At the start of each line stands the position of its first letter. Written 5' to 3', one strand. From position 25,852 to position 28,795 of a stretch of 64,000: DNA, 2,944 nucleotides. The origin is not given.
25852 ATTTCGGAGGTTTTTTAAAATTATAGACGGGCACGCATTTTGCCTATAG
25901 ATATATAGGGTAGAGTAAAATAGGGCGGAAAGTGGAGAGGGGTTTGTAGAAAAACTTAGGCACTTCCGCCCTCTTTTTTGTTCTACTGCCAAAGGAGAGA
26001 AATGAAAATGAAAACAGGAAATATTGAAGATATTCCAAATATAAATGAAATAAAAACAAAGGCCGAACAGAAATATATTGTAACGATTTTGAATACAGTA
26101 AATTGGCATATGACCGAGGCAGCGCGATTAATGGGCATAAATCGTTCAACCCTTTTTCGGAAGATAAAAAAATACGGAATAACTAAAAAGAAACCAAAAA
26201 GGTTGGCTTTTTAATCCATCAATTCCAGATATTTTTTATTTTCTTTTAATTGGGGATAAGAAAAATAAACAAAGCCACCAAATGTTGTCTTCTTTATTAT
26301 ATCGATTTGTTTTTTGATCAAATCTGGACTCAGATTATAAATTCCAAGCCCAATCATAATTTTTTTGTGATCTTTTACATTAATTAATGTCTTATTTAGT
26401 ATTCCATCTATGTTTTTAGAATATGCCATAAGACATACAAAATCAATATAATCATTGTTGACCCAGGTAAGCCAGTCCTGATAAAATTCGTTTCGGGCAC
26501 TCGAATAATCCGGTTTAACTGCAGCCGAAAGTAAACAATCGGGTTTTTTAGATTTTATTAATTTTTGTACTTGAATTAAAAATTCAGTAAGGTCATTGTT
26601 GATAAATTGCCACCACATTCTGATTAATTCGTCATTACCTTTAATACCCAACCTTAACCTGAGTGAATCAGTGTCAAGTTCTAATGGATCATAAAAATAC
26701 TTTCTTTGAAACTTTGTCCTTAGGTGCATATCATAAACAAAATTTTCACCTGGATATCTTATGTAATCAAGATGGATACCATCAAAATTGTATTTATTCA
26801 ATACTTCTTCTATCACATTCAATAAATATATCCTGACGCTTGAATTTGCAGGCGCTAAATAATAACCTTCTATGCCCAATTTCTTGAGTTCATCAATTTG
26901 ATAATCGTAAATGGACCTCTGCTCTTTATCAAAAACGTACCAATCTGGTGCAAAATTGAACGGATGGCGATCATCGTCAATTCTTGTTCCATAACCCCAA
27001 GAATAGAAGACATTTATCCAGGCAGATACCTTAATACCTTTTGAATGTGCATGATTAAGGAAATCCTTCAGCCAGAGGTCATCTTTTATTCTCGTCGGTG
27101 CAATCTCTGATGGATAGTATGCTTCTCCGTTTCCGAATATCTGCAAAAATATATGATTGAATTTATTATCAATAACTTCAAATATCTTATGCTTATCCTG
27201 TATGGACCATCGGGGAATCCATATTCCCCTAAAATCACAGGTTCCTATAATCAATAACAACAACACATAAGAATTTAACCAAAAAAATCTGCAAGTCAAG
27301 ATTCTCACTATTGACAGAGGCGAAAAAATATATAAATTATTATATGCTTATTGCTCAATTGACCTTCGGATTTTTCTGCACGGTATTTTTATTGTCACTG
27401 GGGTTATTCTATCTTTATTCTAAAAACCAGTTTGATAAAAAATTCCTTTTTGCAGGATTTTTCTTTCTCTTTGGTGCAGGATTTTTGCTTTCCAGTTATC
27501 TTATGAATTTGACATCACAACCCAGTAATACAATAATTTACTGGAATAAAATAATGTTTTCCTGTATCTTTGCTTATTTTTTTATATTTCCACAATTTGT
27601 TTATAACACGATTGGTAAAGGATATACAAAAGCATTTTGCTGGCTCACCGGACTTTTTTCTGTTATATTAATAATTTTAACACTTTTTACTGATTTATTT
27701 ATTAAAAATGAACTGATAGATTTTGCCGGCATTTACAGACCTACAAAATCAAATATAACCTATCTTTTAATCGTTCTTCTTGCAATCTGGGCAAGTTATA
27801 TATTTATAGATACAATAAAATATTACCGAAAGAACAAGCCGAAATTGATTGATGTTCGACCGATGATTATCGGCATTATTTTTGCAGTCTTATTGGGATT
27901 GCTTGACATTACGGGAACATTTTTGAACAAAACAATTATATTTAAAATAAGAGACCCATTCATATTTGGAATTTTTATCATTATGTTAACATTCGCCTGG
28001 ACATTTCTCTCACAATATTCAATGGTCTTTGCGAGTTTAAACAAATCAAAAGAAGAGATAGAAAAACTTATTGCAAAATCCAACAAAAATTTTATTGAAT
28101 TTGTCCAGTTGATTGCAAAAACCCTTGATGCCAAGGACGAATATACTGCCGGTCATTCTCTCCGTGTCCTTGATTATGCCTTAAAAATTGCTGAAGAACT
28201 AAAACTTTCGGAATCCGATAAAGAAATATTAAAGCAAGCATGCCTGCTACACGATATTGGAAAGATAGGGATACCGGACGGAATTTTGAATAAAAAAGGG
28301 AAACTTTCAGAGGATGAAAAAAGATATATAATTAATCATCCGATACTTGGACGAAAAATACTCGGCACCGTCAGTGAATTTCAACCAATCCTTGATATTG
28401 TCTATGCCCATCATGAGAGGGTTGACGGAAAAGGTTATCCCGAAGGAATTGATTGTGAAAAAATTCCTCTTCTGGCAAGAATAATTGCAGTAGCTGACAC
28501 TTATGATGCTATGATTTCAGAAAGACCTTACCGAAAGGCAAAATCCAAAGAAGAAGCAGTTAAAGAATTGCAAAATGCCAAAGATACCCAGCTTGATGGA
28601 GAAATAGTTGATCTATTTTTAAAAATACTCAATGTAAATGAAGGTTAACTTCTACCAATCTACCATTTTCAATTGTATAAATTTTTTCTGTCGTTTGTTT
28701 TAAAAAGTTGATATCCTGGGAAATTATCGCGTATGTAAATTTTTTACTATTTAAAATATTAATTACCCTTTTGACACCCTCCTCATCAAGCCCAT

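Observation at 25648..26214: Regulatory island with LuxO/NtrC-like TTGCA-N4-TGCAA palindromes, a sigma-54 promoter and a ~75-nt hairpin-terminated transcript: candidate sigma-54-dependent sRNA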

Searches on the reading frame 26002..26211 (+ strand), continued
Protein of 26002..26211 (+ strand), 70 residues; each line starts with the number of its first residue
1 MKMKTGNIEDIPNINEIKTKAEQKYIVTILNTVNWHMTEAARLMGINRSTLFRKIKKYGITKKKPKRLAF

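Call 46: find_encoding_contigs(protein=P0021, flank=6000, max_places=2)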
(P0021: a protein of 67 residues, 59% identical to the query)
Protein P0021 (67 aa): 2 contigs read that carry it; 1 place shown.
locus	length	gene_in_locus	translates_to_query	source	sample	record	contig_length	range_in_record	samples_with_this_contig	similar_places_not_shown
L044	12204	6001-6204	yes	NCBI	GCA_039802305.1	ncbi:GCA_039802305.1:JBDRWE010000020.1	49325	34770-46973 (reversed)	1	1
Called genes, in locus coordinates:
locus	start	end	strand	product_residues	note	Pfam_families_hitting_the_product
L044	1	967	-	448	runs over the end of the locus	PF04055:Radical_SAM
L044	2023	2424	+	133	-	PF00293:NUDIX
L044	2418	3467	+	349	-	PF00149:Metallophos, PF12850:Metallophos_2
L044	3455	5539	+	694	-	PF13175:AAA_15, PF13514:AAA_27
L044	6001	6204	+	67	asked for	PF02954:HTH_8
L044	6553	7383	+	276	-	PF13860:FlgD_ig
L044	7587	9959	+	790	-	PF01839:FG-GAP (faint), PF13517:FG-GAP_3 (weak), PF00512:HisKA (weak), PF02518:HATPase_c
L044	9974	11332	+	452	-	PF00072:Response_reg, PF00158:Sigma54_activat, PF14532:Sigma54_activ_2, PF07728:AAA_5 (weak), PF25601:AAA_lid_14, PF02954:HTH_8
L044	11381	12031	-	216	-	PF00702:Hydrolase, PF13419:HAD_2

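Call 47: find_encoding_contigs(protein=P0017, flank=6000, max_places=2)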
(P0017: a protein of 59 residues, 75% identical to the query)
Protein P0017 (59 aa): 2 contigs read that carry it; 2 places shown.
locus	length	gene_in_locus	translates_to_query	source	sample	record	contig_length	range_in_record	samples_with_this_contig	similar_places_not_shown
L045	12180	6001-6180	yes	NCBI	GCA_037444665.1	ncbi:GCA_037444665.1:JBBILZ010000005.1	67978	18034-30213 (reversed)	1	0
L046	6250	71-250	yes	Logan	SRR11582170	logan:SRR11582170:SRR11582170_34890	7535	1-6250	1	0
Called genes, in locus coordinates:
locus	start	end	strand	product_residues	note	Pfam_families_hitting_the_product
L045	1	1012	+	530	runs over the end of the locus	PF12072:RNase_Y_N, PF08668:HDOD (faint), PF00013:KH_1 (weak), PF01966:HD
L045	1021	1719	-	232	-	PF13367:PrsW-protease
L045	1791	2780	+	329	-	PF00579:tRNA-synt_1b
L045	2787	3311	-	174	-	PF02357:NusG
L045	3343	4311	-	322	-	PF01073:3Beta_HSD, PF01370:Epimerase, PF02719:Polysacc_synt_2, PF04321:RmlD_sub_bind, PF05368:NmrA, PF13460:NAD_binding_10, PF16363:GDP_Man_Dehyd, PF07993:NAD_binding_4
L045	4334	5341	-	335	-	PF19572:PorV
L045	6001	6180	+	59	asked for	PF02954:HTH_8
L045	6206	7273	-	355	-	PF02638:GHL10, PF13200:DUF4015 (weak), PF14871:GHL6 (faint), PF13199:Glyco_hydro_66 (weak), PF00704:Glyco_hydro_18 (weak)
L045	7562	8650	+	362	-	PF13487:HD_5, PF01966:HD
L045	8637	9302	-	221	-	PF00005:ABC_tran, PF02463:SMC_N, PF13304:AAA_21 (faint)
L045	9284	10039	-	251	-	PF02361:CbiQ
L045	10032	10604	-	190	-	PF27549:HI_1622_C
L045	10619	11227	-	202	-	PF01891:CbiM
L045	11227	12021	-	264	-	PF10670:DUF4198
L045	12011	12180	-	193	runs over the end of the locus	-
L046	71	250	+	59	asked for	PF02954:HTH_8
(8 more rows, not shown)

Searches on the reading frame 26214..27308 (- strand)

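Call 9: search_protein_families(library=pfam, proteins=[window:26214-27308:-], max_evalue=0.01)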
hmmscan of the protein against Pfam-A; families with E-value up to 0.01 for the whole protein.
window:26214-27308:- (365 aa): 5 families
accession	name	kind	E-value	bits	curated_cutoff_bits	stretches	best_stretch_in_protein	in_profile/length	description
PF02638.21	GHL10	-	3.8e-28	98.9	27.9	1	36-300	19-265/311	Glycosyl hydrolase-like 10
PF13199.12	Glyco_hydro_66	-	8.7e-08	31.7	23.7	1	80-194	164-270/546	Glycosyl hydrolase family 66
PF00704.34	Glyco_hydro_18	-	1.4e-07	32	29.6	1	148-333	79-238/317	Glycosyl hydrolases family 18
PF13200.12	DUF4015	-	1e-06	28.6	27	1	80-251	63-183/313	Putative glycosyl hydrolase domain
PF14871.12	GHL6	-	3.2e-06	27.8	35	1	60-181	25-131/132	Hypothetical glycosyl hydrolase 6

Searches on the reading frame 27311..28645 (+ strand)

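Call 9: search_protein_families(library=pfam, proteins=[window:27311-28645:+], max_evalue=0.01)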
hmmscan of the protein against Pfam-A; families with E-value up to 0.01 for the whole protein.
window:27311-28645:+ (445 aa): 2 families
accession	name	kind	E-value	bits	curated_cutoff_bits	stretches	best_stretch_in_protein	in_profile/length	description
PF13487.12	HD_5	-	4.8e-40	137.5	27.2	1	268-432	3-170/170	HD domain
PF01966.28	HD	-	1.4e-24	87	22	1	280-401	2-116/116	HD domain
